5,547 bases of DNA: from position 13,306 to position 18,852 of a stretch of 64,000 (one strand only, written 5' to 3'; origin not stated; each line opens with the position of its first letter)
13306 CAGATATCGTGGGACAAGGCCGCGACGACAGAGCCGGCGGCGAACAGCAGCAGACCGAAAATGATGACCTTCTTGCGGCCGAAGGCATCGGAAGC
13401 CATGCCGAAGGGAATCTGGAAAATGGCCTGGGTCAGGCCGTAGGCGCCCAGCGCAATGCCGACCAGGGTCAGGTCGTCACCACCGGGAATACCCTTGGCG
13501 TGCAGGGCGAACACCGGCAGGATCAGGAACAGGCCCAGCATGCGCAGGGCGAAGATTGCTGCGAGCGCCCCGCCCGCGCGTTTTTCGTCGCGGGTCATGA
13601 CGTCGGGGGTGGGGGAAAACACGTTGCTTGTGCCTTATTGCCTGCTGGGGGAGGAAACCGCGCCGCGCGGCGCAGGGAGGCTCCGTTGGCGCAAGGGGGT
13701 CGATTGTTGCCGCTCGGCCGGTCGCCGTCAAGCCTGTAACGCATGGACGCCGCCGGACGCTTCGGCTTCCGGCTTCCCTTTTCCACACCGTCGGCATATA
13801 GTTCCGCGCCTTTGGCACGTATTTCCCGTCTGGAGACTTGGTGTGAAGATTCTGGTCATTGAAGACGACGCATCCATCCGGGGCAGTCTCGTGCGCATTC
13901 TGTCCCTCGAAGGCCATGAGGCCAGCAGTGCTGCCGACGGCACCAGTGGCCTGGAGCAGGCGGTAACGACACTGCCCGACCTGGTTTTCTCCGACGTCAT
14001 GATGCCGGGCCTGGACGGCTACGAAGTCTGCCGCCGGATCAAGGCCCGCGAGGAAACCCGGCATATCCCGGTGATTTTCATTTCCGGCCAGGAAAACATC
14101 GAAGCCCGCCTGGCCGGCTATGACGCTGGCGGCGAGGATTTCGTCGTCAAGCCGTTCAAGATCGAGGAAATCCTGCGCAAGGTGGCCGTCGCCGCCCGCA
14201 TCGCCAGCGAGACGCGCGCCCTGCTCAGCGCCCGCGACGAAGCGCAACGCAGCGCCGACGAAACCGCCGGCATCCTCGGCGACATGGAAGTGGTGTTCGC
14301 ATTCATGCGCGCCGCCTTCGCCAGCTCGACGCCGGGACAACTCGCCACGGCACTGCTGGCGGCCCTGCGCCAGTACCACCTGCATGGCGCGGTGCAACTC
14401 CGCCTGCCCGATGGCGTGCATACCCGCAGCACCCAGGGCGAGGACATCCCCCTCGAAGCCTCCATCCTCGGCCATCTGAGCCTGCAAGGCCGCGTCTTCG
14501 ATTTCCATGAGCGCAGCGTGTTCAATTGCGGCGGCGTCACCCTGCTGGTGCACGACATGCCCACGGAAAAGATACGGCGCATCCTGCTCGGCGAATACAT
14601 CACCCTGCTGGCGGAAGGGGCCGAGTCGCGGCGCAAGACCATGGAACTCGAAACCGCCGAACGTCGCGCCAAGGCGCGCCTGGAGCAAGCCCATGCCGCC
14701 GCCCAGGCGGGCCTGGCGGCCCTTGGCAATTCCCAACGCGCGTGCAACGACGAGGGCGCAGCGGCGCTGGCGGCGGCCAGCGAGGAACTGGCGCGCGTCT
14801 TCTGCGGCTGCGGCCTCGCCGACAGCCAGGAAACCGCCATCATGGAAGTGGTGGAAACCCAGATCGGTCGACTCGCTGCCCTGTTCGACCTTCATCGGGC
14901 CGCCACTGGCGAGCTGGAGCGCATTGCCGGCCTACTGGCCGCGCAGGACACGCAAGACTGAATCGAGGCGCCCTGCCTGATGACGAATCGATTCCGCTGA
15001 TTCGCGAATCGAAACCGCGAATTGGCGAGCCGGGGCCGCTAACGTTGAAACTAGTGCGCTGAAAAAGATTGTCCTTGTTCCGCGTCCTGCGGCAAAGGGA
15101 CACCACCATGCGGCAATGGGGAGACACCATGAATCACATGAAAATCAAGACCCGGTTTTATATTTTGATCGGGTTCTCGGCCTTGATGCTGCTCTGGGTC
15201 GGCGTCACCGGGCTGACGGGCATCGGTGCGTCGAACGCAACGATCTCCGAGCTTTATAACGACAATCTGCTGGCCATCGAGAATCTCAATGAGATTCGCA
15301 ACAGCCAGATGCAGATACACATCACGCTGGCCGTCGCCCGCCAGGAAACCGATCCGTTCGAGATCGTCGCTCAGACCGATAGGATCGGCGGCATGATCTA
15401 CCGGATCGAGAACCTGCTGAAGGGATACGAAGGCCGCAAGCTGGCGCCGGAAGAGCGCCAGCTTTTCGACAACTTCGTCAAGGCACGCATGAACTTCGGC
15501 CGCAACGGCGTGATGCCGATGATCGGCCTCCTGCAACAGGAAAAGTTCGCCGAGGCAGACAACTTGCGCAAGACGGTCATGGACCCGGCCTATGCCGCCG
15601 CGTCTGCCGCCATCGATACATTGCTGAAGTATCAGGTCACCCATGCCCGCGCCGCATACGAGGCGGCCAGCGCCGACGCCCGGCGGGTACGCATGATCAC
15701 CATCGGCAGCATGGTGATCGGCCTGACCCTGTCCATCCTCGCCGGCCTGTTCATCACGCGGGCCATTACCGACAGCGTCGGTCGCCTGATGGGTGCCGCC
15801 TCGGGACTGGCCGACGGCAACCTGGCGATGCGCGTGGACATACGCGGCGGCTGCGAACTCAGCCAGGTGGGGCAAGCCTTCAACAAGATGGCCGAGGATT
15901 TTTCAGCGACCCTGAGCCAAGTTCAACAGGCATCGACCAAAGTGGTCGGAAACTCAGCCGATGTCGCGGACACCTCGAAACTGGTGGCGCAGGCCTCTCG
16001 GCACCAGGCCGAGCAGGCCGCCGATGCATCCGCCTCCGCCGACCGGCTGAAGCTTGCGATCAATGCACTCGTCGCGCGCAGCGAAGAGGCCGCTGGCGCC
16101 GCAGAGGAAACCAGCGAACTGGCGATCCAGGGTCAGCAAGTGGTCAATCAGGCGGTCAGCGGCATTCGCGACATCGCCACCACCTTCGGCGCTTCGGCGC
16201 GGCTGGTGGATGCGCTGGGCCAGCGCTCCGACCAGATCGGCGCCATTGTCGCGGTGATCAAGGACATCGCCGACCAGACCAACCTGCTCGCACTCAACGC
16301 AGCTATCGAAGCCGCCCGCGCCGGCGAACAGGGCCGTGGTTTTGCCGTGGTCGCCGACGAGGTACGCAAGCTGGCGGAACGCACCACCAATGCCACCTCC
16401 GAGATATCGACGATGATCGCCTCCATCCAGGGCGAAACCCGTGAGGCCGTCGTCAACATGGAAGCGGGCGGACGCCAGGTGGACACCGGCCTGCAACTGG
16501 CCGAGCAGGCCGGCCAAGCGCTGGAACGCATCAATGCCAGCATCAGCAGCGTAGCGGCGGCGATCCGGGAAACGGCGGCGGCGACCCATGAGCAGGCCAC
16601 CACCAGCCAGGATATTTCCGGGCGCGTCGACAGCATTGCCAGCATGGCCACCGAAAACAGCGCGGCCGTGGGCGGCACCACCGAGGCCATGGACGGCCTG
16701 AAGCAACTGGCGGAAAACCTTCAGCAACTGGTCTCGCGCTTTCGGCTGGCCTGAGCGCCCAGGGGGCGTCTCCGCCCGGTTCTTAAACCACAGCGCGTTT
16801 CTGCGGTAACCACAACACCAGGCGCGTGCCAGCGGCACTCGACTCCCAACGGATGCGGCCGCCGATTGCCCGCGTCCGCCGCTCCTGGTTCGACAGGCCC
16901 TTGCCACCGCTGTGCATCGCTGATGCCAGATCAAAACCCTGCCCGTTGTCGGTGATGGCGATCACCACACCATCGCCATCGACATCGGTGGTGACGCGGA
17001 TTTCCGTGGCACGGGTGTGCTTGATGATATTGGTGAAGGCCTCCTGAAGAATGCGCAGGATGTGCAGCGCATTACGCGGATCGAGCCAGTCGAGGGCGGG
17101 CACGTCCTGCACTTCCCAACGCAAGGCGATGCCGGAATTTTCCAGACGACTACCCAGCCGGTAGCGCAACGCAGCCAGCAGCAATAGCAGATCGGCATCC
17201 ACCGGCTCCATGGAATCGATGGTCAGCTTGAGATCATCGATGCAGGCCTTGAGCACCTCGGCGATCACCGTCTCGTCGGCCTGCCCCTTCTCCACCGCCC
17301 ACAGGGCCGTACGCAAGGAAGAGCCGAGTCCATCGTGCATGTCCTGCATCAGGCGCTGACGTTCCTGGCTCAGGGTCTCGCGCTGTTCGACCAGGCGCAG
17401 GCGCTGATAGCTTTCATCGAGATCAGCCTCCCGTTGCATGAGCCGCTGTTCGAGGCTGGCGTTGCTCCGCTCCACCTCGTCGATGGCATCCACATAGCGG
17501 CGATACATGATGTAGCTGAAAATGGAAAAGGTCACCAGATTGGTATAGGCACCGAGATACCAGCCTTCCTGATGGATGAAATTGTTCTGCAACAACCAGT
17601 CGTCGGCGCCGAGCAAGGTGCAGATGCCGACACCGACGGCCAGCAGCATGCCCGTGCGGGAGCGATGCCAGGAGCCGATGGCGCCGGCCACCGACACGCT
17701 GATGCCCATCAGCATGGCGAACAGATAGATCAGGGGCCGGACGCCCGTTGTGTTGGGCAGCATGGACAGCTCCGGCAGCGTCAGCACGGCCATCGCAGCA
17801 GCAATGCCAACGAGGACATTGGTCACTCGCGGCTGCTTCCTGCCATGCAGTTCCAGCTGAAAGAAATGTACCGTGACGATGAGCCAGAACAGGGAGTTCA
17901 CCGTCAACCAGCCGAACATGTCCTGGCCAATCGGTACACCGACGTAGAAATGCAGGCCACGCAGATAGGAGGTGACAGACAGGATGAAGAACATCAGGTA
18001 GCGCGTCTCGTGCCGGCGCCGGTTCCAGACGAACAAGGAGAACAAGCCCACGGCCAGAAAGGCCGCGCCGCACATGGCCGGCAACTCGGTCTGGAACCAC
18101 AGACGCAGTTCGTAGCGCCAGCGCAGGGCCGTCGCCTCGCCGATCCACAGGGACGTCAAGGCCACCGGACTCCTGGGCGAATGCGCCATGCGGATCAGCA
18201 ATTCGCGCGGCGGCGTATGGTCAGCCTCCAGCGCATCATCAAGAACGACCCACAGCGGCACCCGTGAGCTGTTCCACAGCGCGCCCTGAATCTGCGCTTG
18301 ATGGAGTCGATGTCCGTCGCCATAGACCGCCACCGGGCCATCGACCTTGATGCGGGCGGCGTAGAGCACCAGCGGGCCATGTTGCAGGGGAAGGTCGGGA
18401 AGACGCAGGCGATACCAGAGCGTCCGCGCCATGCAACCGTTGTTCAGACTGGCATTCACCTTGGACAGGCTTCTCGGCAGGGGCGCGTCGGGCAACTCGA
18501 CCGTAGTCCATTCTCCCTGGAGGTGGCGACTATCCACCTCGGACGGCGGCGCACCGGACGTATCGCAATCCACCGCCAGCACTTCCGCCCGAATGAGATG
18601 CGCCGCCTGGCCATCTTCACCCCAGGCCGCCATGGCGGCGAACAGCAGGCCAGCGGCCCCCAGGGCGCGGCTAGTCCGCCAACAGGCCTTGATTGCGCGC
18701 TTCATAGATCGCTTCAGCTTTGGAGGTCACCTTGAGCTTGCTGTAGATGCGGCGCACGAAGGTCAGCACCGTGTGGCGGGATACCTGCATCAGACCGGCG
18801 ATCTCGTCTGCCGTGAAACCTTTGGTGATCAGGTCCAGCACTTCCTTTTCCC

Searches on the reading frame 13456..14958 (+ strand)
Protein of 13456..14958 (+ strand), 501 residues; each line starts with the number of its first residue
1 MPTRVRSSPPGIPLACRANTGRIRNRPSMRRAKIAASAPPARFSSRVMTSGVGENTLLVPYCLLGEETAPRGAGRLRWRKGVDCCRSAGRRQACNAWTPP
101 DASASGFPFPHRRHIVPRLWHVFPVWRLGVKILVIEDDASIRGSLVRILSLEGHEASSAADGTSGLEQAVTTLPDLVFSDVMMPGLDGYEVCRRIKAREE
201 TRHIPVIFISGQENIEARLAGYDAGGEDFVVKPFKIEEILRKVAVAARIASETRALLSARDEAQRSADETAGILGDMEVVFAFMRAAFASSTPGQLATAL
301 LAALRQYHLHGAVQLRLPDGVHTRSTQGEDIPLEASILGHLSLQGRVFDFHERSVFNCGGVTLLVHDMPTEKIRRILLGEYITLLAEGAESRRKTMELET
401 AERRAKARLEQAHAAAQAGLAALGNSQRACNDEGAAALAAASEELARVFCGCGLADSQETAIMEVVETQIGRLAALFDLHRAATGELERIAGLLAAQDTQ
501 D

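Call 73: search_protein_families(library=pfam, proteins=[window:13456-14958:+], max_evalue=0.00001)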
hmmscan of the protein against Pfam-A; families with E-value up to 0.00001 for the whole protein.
window:13456-14958:+ (501 aa): 1 family
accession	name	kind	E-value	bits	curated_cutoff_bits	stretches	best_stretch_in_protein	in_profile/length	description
PF00072.30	Response_reg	-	6.8e-26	91.1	30.2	1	132-243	1-110/111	Response regulator receiver domain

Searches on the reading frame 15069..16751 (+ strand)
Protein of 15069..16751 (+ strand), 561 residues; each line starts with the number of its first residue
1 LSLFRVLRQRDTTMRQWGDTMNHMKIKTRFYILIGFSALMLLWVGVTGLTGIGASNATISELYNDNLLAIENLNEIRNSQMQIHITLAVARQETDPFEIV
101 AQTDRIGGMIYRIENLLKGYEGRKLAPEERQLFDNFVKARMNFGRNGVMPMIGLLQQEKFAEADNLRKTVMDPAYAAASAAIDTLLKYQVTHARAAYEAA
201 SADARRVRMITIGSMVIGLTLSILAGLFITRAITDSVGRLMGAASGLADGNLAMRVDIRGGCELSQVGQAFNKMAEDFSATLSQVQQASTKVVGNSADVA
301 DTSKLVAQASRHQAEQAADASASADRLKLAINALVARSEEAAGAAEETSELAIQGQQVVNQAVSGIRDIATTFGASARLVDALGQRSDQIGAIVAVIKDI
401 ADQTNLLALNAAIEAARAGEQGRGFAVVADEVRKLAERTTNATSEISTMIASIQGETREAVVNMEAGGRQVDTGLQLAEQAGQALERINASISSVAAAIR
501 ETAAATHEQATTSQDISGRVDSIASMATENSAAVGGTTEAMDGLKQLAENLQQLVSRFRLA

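Call 73: search_protein_families(library=pfam, proteins=[window:15069-16751:+], max_evalue=0.00001)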
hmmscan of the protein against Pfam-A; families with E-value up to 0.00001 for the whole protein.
window:15069-16751:+ (561 aa): 4 families
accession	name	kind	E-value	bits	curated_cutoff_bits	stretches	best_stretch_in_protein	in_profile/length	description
PF00015.26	MCPsignal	-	3e-49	167.6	34.6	1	344-525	3-170/172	Methyl-accepting chemotaxis protein (MCP) signalling domain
PF12729.13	4HB_MCP_1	-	1.1e-27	97.3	27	1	23-202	1-179/181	Four helix bundle sensory module for signal transduction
PF02203.21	TarH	-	2.3e-27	96.4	25.2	1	21-193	2-177/177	Tar ligand binding domain homologue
PF00672.30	HAMP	-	1.5e-07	32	25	1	228-276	1-49/53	HAMP domain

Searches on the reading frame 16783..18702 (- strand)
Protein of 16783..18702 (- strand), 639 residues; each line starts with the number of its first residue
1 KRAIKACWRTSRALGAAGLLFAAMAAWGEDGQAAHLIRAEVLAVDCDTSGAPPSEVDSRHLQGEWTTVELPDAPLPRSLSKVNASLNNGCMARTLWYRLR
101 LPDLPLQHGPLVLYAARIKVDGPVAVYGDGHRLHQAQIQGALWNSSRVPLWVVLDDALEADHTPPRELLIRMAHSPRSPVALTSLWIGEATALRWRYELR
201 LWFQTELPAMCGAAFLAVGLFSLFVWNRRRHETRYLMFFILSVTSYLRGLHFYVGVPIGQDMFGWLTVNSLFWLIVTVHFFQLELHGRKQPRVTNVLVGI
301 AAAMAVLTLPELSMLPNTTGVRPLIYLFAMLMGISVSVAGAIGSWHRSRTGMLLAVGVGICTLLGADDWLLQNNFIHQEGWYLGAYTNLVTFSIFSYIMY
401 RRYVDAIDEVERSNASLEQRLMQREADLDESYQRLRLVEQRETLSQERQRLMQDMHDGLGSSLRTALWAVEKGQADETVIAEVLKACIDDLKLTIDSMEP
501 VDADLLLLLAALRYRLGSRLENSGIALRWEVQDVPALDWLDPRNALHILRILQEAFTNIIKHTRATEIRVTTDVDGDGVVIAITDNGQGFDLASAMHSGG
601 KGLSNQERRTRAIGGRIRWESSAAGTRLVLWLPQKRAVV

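Call 46: search_protein_families(library=ncbifam, proteins=[window:16783-18702:-], max_evalue=0.001)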
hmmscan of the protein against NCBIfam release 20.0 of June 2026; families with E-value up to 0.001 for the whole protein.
window:16783-18702:- (639 aa): 9 families
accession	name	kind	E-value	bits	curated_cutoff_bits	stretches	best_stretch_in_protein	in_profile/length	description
NF052443.1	SensHisKinMctS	equivalog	6.6e-22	77.5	700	1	434-635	235-449/457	two-component system sensor histidine kinase MctS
NF008649.0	PRK11644.1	equivalog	9.8e-17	60.9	408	1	436-635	295-497/499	signal transduction histidine-protein kinase/phosphatase UhpB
NF008184.0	PRK10935.1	equivalog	2e-12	46.6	553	1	533-636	457-561/565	nitrate/nitrite two-component system sensor histidine kinase NarQ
NF052531.1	Strep_LiaS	equivalog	7.1e-11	41.9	450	1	408-622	94-314/328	envelope stress sensor histidine kinase LiaS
NF047786.1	his_kin_MadS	equivalog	1.3e-10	41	500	1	408-629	191-430/434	MadS family sensor histidine kinase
NF007896.0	PRK10600.1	equivalog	3.1e-10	39.3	578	1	540-625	491-575/598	nitrate/nitrite two-component system sensor histidine kinase NarX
NF040691.1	MtrAB_MtrB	equivalog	0.00044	19.4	450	1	520-596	363-436/507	MtrAB system histidine kinase MtrB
TIGR02956.1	TMAO_torS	equivalog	0.00075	17.7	676.5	0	499-591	533-623/967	TMAO reductase system sensor histidine kinase/response regulator TorS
NF047322.1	HK_morpho_MacS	equivalog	0.0009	18.5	300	0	540-630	268-364/367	MacS family sensor histidine kinase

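Call 73: search_protein_families(library=pfam, proteins=[window:16783-18702:-], max_evalue=0.00001)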
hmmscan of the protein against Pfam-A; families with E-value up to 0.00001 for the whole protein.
window:16783-18702:- (639 aa): 2 families
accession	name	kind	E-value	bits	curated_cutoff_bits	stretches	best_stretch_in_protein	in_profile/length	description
PF02518.31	HATPase_c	-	1.5e-11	45.1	26.4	1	545-635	3-110/111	Histidine kinase-, DNA gyrase B-, and HSP90-like ATPase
PF13581.12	HATPase_c_2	-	5.2e-07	30.2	27.4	1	540-602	24-91/127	Histidine kinase-like ATPase domain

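Call 81: search_protein_families(library=pfam, proteins=[window:16783-18702:-], max_evalue=0.05)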
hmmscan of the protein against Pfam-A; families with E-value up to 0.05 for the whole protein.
window:16783-18702:- (639 aa): 4 families
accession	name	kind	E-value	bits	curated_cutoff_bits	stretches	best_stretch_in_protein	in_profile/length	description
PF02518.31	HATPase_c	-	1.5e-11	45.1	26.4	1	545-635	3-110/111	Histidine kinase-, DNA gyrase B-, and HSP90-like ATPase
PF13581.12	HATPase_c_2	-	5.2e-07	30.2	27.4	1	540-602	24-91/127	Histidine kinase-like ATPase domain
PF16933.10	PelG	-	0.018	14.4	29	1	262-384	104-222/452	Putative exopolysaccharide Exporter (EPS-E)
PF07947.19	YhhN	-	0.041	14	25.6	0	280-381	69-162/182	YhhN family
